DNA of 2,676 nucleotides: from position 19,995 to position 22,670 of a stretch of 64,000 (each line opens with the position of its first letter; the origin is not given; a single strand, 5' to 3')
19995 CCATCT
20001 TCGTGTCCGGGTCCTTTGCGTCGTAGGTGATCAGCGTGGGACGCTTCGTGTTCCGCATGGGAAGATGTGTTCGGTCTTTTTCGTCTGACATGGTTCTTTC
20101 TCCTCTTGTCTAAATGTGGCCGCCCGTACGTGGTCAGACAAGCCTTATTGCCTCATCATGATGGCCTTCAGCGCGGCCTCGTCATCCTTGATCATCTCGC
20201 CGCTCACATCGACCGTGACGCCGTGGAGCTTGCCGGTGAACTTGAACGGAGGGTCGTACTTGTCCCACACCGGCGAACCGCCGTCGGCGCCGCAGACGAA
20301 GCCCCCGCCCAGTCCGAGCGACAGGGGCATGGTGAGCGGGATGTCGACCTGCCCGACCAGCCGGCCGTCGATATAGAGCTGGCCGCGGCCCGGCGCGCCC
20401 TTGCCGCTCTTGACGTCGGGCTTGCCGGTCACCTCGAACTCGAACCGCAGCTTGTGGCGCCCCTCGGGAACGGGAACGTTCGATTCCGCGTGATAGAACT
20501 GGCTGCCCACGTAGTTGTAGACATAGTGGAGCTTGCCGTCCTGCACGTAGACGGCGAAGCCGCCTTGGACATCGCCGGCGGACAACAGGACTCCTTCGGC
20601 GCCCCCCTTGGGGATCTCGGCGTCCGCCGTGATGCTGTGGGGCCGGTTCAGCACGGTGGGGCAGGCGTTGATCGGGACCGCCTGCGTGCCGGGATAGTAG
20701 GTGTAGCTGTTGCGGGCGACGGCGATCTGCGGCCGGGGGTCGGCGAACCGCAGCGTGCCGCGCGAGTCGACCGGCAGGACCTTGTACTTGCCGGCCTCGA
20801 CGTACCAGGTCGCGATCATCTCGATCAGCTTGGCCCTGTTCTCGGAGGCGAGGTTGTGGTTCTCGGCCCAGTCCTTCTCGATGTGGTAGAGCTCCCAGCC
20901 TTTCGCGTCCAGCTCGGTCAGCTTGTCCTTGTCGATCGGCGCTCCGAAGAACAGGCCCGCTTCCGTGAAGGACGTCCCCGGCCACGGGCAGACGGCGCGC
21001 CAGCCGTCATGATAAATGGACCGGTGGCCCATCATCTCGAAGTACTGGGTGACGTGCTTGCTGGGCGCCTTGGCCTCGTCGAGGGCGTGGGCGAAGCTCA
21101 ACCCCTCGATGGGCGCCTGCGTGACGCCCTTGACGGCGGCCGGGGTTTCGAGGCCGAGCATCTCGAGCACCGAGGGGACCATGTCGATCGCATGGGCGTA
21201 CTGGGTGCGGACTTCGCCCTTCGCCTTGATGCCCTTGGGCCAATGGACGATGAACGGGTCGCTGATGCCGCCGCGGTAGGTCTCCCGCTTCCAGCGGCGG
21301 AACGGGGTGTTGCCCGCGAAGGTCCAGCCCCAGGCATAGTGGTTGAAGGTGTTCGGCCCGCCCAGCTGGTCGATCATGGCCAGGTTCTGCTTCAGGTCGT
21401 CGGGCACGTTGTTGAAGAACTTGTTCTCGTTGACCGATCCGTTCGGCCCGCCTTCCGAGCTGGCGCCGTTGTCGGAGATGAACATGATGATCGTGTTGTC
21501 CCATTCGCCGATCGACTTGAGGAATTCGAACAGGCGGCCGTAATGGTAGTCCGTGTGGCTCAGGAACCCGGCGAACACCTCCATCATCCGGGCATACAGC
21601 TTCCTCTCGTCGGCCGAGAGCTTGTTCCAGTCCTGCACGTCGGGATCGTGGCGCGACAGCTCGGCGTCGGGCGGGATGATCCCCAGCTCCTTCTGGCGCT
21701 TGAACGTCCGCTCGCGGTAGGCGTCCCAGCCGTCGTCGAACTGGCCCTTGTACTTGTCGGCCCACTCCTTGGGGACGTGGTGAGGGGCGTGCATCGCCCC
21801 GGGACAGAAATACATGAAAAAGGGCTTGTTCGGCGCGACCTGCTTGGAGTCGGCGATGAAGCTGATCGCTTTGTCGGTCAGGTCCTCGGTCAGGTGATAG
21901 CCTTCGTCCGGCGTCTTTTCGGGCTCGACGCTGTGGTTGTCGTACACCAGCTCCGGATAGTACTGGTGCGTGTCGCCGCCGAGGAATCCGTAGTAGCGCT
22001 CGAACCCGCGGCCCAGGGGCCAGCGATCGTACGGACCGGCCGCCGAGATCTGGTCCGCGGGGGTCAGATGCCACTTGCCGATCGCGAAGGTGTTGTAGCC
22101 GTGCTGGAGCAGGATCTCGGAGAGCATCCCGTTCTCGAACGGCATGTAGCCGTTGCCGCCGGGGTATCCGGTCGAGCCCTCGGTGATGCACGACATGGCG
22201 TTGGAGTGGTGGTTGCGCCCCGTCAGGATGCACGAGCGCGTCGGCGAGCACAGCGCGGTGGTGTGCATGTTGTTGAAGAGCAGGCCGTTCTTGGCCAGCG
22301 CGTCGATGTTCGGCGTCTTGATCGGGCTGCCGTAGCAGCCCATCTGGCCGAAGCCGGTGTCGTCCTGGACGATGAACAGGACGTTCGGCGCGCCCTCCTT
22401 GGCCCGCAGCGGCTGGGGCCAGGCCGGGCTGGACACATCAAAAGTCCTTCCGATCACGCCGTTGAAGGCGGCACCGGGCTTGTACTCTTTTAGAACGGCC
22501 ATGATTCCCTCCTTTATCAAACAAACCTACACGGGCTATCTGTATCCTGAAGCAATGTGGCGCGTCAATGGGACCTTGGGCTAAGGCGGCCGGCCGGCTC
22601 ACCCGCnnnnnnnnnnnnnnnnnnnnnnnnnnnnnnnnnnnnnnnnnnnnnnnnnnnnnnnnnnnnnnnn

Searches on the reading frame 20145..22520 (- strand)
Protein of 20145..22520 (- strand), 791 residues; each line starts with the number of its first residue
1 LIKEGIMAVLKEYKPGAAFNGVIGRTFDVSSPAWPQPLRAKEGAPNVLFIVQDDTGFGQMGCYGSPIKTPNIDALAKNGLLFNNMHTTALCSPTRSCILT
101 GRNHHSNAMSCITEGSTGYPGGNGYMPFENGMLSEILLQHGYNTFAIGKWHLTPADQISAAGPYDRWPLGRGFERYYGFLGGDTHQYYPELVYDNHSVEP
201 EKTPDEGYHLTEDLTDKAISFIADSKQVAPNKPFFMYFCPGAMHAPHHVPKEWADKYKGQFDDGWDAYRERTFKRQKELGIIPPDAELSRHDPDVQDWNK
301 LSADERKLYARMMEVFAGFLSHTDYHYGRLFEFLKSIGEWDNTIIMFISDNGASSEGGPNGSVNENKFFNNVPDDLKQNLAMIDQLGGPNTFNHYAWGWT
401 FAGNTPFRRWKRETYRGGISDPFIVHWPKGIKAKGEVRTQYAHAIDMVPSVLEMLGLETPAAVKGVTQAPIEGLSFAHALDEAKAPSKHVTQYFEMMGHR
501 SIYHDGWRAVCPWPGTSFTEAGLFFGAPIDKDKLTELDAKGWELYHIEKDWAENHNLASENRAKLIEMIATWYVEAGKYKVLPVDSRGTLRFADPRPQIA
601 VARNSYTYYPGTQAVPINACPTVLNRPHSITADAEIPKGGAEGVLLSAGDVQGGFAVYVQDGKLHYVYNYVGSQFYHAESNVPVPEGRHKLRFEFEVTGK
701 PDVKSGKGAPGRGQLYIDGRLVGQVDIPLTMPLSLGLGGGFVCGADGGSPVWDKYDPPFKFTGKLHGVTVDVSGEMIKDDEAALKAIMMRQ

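Call 8: search_protein_families(library=pfam, proteins=[window:20145-22520:-])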
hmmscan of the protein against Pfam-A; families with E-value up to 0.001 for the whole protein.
window:20145-22520:- (791 aa): 2 families
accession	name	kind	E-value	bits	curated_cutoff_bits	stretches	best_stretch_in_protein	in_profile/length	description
PF00884.28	Sulfatase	-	4.4e-67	227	25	1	45-456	1-300/301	Sulfatase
PF16347.10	SGSH_C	-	3.7e-09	37.3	29.3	1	411-471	8-67/154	N-sulphoglucosamine sulphohydrolase, C-terminal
